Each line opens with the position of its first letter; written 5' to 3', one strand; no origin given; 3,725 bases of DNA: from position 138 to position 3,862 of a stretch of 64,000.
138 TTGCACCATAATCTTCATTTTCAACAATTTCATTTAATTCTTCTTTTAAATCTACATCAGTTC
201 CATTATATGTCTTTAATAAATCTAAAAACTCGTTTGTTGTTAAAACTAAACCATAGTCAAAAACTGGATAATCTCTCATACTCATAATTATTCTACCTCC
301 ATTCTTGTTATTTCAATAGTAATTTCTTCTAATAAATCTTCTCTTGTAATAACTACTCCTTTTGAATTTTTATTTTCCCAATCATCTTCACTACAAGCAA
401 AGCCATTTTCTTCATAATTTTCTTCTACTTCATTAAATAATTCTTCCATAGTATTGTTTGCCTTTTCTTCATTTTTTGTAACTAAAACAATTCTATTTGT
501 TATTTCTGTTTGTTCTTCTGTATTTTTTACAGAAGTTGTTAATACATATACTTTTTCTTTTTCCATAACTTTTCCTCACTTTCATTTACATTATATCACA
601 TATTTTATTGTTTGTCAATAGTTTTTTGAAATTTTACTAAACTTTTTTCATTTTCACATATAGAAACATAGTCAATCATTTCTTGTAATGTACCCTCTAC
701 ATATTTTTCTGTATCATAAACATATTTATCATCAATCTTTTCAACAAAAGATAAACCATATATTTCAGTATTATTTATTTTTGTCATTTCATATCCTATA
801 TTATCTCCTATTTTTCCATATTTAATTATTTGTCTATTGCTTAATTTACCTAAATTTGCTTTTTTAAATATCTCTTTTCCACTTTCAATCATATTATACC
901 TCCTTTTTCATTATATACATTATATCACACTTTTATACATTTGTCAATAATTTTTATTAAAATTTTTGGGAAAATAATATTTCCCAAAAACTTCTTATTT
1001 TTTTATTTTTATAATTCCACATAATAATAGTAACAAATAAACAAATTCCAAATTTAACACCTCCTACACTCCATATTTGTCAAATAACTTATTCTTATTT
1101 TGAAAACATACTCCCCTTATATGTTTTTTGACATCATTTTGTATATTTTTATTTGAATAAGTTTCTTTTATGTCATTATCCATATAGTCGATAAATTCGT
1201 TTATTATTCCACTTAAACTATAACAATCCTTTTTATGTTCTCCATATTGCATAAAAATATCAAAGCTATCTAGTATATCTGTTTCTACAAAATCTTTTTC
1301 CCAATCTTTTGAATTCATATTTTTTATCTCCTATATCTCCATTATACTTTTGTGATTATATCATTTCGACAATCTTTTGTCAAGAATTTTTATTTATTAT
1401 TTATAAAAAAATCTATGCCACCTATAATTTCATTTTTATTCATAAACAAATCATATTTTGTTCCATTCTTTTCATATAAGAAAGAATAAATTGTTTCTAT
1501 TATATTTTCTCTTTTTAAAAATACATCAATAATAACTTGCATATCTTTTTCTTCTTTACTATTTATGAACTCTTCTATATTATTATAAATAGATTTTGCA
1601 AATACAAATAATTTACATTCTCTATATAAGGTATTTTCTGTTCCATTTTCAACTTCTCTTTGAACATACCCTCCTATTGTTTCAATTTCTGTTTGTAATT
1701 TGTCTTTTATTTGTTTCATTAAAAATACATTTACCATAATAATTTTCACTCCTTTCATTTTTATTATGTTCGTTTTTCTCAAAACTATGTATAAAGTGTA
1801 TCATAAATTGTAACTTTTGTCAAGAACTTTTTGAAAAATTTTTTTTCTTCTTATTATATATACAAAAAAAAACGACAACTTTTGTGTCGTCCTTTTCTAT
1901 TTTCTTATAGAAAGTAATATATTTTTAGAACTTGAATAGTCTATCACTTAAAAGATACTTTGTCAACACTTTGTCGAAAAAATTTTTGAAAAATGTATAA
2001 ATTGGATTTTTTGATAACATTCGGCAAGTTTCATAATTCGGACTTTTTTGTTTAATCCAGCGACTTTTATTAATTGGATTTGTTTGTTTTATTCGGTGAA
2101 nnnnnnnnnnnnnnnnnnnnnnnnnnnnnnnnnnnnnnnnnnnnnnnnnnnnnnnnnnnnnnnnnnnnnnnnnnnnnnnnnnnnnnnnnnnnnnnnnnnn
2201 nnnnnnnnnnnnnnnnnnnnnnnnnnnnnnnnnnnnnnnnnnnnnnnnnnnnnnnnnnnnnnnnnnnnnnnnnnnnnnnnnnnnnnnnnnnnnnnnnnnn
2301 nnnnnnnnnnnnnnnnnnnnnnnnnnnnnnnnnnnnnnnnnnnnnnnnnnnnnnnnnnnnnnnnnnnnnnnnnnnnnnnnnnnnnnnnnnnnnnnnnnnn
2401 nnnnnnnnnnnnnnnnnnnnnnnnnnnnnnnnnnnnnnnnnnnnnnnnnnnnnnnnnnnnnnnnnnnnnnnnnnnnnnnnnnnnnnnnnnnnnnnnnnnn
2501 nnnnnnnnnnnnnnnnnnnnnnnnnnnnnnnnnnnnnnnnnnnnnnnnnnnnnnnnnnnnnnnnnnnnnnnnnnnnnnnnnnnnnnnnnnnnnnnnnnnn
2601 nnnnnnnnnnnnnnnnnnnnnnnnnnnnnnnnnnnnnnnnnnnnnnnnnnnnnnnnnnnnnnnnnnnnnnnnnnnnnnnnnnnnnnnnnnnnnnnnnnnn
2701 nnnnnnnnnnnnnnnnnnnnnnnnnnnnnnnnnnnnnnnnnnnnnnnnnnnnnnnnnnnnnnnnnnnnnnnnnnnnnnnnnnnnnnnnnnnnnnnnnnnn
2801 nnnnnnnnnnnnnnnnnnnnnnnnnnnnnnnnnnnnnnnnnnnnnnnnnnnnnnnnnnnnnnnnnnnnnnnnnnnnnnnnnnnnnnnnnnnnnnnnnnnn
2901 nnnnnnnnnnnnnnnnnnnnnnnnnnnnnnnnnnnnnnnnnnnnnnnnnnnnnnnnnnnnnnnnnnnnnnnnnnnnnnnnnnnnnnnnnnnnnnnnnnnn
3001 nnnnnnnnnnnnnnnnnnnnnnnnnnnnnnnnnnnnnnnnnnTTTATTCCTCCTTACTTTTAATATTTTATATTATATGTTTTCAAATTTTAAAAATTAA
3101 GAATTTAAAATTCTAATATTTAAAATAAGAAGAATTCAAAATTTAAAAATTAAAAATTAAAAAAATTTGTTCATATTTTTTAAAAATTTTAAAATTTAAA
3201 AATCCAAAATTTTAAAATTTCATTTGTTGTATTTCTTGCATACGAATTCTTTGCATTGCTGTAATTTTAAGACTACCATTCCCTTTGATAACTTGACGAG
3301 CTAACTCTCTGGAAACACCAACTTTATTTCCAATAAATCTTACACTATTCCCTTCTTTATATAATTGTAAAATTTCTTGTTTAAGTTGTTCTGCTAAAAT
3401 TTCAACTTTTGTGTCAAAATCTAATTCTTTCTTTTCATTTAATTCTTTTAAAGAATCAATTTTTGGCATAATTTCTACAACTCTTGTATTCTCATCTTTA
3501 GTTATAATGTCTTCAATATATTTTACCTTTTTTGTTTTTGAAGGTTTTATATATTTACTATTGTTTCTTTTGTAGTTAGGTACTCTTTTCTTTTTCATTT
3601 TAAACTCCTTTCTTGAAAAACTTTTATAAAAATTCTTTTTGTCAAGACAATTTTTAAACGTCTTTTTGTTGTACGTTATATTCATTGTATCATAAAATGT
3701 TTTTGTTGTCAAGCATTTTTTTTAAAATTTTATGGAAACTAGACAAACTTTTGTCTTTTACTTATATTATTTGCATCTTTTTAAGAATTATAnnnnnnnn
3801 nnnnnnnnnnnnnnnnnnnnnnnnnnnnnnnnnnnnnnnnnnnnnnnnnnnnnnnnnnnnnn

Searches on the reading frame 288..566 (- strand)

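Call 40: search_protein_families(library=pfam, proteins=[window:288-566:-], max_evalue=0.05)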
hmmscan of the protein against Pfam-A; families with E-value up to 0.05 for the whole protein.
window:288-566:- (92 aa): 1 family
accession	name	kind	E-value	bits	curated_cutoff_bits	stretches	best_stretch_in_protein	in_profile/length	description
PF23969.1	DUF7296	-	0.017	16.1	27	1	12-69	11-72/115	Domain of unknown function (DUF7296)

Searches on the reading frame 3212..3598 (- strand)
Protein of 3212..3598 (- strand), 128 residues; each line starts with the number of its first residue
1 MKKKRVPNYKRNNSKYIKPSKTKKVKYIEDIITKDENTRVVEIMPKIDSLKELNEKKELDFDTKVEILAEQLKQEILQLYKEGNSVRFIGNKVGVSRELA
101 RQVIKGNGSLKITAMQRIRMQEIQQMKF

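Call 91: search_solved_structures(query=window:3212-3598:-, max_evalue=1)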
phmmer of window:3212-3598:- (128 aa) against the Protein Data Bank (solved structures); distinct sequences matched with E-value up to 1: 6.
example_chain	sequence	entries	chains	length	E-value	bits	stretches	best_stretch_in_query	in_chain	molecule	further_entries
2kpo_A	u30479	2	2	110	0.14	15.8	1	21-87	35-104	rossmann 2x2 fold protein | De novo designed rossmann 2x2 fold protein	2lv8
9iho_n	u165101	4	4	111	0.29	14.8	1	3-64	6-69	NADH dehydrogenase [ubiquinone] 1 beta subcomplex subunit 9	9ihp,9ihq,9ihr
6urs_A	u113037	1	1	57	0.34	14.6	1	67-105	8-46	Sleeping Beauty transposase PAI subdomain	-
2f9i_A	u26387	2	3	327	0.4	14.3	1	40-81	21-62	acetyl-coenzyme A carboxylase carboxyl transferase subunit alpha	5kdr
9j1l_1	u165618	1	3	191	0.6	13.8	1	30-92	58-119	Alpha-amylase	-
6z1p_BE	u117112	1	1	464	0.61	13.8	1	28-104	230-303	mS45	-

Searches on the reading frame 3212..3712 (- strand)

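Call 40: search_protein_families(library=pfam, proteins=[window:3212-3712:-], max_evalue=0.05)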
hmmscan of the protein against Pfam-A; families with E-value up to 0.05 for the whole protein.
window:3212-3712:- (166 aa): 4 families
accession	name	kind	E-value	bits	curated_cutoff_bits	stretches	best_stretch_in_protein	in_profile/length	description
PF13518.12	HTH_28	-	0.001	19.5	25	1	111-144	2-35/52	Helix-turn-helix domain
PF13936.12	HTH_38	-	0.0067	16.6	27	1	106-135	5-34/44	Helix-turn-helix domain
PF03255.19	ACCA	-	0.0098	15.5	23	1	73-139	3-65/310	Acetyl co-enzyme A carboxylase carboxyltransferase-like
PF18037.7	Ubiquitin_5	-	0.016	16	23.2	1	79-146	16-86/98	Ubiquitin-like domain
